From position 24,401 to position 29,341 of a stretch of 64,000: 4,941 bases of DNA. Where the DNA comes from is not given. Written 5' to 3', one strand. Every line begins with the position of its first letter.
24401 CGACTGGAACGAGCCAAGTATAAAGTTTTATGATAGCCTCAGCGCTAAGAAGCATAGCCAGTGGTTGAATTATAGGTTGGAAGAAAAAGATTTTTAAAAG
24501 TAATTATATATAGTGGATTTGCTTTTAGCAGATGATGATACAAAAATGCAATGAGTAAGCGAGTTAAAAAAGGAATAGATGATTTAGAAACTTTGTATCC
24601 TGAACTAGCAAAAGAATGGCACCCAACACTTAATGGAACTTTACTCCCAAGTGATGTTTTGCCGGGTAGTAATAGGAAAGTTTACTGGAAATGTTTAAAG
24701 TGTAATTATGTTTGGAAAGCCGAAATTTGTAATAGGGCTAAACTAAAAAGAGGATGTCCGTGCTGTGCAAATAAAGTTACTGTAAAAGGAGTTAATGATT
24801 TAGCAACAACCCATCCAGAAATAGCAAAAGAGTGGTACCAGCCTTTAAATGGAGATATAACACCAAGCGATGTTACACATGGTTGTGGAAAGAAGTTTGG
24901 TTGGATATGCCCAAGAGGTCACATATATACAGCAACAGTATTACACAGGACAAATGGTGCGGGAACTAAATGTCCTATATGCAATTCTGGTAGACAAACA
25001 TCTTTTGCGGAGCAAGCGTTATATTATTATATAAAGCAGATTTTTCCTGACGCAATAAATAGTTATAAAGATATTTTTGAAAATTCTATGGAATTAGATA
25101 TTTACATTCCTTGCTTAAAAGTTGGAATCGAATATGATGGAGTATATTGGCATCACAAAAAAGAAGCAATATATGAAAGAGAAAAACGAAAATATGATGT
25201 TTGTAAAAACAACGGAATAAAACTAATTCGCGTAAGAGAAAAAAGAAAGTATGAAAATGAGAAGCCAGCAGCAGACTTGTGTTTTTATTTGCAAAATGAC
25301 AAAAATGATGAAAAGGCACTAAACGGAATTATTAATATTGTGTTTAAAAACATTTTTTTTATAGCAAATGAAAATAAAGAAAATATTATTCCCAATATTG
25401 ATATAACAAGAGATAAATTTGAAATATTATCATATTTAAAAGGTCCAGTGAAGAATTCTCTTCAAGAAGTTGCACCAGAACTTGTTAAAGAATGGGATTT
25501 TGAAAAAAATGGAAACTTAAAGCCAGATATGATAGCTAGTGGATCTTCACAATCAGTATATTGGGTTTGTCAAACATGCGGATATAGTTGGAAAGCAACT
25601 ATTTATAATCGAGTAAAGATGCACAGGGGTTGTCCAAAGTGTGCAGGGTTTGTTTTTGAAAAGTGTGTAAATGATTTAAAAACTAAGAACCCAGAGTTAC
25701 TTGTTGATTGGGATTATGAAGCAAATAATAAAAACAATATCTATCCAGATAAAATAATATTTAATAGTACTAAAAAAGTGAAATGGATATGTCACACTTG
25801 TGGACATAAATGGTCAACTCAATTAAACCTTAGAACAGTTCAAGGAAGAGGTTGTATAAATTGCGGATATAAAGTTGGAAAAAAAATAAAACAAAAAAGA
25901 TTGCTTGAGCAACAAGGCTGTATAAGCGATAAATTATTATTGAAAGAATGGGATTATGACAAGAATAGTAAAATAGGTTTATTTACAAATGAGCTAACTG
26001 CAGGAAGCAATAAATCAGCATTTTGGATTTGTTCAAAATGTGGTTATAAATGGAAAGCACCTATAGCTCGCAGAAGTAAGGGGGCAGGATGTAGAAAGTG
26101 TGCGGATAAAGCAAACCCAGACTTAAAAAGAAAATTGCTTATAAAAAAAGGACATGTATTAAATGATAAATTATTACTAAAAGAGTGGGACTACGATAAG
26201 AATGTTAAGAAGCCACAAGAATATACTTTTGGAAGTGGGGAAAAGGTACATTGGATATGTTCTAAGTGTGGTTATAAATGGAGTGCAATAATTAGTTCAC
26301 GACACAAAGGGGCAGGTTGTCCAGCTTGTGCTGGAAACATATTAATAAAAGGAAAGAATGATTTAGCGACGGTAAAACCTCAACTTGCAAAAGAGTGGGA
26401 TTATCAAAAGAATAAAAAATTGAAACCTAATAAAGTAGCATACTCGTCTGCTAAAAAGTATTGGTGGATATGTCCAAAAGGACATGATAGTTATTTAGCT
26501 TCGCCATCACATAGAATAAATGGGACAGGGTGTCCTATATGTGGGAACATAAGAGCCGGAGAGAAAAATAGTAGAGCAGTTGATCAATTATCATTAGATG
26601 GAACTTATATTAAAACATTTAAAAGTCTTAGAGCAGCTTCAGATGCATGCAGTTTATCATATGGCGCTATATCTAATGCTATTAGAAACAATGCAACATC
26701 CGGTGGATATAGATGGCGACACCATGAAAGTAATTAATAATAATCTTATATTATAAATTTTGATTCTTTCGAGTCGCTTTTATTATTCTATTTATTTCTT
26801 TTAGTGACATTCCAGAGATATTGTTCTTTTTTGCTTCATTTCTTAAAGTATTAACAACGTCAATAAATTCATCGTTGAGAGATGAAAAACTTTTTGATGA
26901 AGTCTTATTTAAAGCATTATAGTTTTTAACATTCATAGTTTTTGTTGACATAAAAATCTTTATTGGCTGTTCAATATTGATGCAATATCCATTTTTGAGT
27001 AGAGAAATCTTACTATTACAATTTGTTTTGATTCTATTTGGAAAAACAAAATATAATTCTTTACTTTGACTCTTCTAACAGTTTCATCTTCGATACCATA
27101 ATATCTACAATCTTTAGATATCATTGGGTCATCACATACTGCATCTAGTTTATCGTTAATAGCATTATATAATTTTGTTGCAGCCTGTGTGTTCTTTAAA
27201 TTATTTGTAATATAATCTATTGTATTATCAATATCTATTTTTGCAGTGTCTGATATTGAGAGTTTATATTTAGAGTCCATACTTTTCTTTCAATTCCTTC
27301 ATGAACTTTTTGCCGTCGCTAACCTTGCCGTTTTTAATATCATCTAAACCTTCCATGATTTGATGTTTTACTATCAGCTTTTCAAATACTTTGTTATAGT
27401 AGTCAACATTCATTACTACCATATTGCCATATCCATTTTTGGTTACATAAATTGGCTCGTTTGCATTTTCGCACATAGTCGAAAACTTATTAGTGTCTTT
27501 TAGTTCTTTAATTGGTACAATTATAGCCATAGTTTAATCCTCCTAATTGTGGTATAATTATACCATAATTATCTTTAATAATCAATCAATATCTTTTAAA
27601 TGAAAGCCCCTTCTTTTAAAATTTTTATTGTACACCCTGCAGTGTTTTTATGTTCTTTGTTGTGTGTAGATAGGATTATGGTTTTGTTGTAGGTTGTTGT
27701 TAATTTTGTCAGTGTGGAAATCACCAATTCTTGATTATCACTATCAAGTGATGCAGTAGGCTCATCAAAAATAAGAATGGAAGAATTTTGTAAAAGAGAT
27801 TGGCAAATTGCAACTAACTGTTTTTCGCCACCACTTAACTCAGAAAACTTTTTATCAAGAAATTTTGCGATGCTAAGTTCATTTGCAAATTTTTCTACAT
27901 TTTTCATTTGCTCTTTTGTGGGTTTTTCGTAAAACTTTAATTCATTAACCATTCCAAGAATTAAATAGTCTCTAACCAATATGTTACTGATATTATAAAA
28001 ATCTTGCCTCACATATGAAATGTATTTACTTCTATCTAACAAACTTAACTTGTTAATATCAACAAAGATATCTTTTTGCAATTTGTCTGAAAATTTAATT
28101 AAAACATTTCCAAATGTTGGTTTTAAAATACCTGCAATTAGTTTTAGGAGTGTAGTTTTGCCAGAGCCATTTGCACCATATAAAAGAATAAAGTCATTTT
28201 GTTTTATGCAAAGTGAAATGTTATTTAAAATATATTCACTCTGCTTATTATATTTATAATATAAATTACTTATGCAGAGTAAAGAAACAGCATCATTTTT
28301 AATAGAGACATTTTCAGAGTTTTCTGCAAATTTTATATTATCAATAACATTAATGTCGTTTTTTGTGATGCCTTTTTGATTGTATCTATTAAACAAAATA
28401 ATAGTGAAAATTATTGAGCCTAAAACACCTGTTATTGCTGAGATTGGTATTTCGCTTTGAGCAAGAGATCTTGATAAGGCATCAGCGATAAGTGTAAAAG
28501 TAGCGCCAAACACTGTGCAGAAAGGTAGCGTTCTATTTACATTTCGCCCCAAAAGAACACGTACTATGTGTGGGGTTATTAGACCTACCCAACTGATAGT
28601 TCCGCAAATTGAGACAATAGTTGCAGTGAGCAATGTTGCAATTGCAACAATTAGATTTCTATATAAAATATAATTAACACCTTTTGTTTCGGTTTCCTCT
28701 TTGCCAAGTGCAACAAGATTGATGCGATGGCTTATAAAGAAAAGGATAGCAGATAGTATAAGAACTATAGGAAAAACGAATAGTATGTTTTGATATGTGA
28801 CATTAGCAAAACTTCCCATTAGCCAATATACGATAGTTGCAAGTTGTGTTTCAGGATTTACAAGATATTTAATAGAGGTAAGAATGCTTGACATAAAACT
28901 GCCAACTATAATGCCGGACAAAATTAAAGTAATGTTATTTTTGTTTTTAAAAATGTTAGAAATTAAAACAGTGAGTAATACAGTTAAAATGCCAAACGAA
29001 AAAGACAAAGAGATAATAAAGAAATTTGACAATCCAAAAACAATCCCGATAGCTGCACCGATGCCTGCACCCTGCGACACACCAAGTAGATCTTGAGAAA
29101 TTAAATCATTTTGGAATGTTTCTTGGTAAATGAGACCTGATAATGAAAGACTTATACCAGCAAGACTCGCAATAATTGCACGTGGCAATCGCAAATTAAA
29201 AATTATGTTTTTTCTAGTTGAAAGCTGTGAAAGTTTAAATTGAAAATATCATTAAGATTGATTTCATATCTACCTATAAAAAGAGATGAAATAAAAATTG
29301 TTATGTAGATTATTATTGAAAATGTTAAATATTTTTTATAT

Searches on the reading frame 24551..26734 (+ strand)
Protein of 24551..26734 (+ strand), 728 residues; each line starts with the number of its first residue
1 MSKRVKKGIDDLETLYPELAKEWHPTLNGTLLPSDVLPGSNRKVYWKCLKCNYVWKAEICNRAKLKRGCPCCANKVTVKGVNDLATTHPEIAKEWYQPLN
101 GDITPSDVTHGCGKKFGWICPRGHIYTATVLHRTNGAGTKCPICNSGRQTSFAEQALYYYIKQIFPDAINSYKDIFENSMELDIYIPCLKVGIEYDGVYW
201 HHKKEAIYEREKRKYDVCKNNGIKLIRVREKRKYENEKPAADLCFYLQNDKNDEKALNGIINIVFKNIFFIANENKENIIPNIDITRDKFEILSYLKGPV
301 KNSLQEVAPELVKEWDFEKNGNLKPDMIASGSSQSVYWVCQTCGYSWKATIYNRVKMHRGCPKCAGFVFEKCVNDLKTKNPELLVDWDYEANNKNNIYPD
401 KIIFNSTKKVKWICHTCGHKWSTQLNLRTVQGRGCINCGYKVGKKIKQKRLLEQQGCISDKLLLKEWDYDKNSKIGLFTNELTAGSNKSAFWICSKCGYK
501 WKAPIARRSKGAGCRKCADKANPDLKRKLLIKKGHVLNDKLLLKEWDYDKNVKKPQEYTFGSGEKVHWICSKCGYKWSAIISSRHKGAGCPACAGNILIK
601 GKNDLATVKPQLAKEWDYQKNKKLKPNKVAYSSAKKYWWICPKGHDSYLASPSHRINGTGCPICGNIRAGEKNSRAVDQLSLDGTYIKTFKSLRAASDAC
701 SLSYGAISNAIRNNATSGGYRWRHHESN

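Call 17: search_protein_families(library=pfam, proteins=[window:24551-26734:+], max_evalue=0.01)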
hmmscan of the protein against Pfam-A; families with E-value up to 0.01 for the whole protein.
window:24551-26734:+ (728 aa): 5 families
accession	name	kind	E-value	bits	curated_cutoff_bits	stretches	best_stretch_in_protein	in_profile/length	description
PF14311.12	DUF4379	-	8.4e-125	407.4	24.5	7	311-366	1-55/56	Probable Treble clef zinc finger domain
PF01155.25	HypA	-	4.5e-05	23.9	28.9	0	20-79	45-100/112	Hydrogenase/urease nickel incorporation, metallochaperone, hypA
PF10881.14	DUF2726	-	0.0039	17.4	24.7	0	193-243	75-123/126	Protein of unknown function (DUF2726)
PF18741.7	MTES_1575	-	0.004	17.6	38.2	0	189-238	38-86/96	REase_MTES_1575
PF22365.1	PfNDH2_hel_ins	-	0.0048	17.2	27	0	596-629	18-52/65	PfNDH2 helical insertion domain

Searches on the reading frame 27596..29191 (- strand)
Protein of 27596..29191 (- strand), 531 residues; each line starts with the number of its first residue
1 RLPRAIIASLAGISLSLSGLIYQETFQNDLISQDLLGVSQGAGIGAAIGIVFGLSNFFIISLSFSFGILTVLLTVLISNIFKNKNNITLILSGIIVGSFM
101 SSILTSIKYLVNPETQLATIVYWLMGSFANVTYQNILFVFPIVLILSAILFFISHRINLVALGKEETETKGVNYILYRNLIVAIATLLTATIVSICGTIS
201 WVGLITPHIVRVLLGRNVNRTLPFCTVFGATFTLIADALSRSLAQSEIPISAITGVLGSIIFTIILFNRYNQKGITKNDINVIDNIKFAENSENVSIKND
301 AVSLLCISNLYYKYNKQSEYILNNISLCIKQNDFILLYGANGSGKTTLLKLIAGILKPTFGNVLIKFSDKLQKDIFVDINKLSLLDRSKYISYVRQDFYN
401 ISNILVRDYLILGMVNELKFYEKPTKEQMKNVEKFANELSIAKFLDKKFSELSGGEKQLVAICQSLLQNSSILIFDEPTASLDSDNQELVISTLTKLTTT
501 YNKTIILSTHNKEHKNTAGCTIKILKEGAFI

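Call 17: search_protein_families(library=pfam, proteins=[window:27596-29191:-], max_evalue=0.01)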
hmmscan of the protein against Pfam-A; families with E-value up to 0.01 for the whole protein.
window:27596-29191:- (531 aa): 13 families
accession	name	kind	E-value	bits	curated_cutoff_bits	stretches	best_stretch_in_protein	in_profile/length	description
PF01032.23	FecCD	-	1.8e-69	234.6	26.5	1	1-266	42-309/311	FecCD transport family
PF00005.33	ABC_tran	-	8.9e-28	98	25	1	322-480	1-137/137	ABC transporter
PF13304.12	AAA_21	-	6.4e-13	49.9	27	2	449-511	235-299/304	AAA domain, putative AbiEii toxin, Type IV TA system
PF13166.12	AAA_13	-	2e-11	43.8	36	2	450-513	498-572/713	AAA domain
PF02463.25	SMC_N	-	6.4e-08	32.7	40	1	332-526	24-213/220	RecF/RecN/SMC N terminal domain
PF00950.22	ABC-3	-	2.8e-06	27.5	20.1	1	44-264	44-253/258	ABC 3 transport family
PF00004.35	AAA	-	5e-05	24.2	21.2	1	335-365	1-29/131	ATPase family associated with various cellular activities (AAA)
PF13175.12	AAA_15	-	0.00017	21.8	32.1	1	468-512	327-371/374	AAA ATPase domain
PF13555.12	AAA_29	-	0.0016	18.6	27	1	329-358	19-48/61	P-loop containing region of AAA domain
PF13476.12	AAA_23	-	0.004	18.2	27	1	333-450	20-126/201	AAA domain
PF01637.24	ATPase_2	-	0.0049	17.1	33.2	0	331-357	19-45/225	ATPase domain predominantly from Archaea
PF13401.12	AAA_22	-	0.0057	17.4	27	0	331-380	4-55/130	AAA domain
PF02367.23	TsaE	-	0.0094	16.3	26.6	0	320-356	9-45/128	Threonylcarbamoyl adenosine biosynthesis protein TsaE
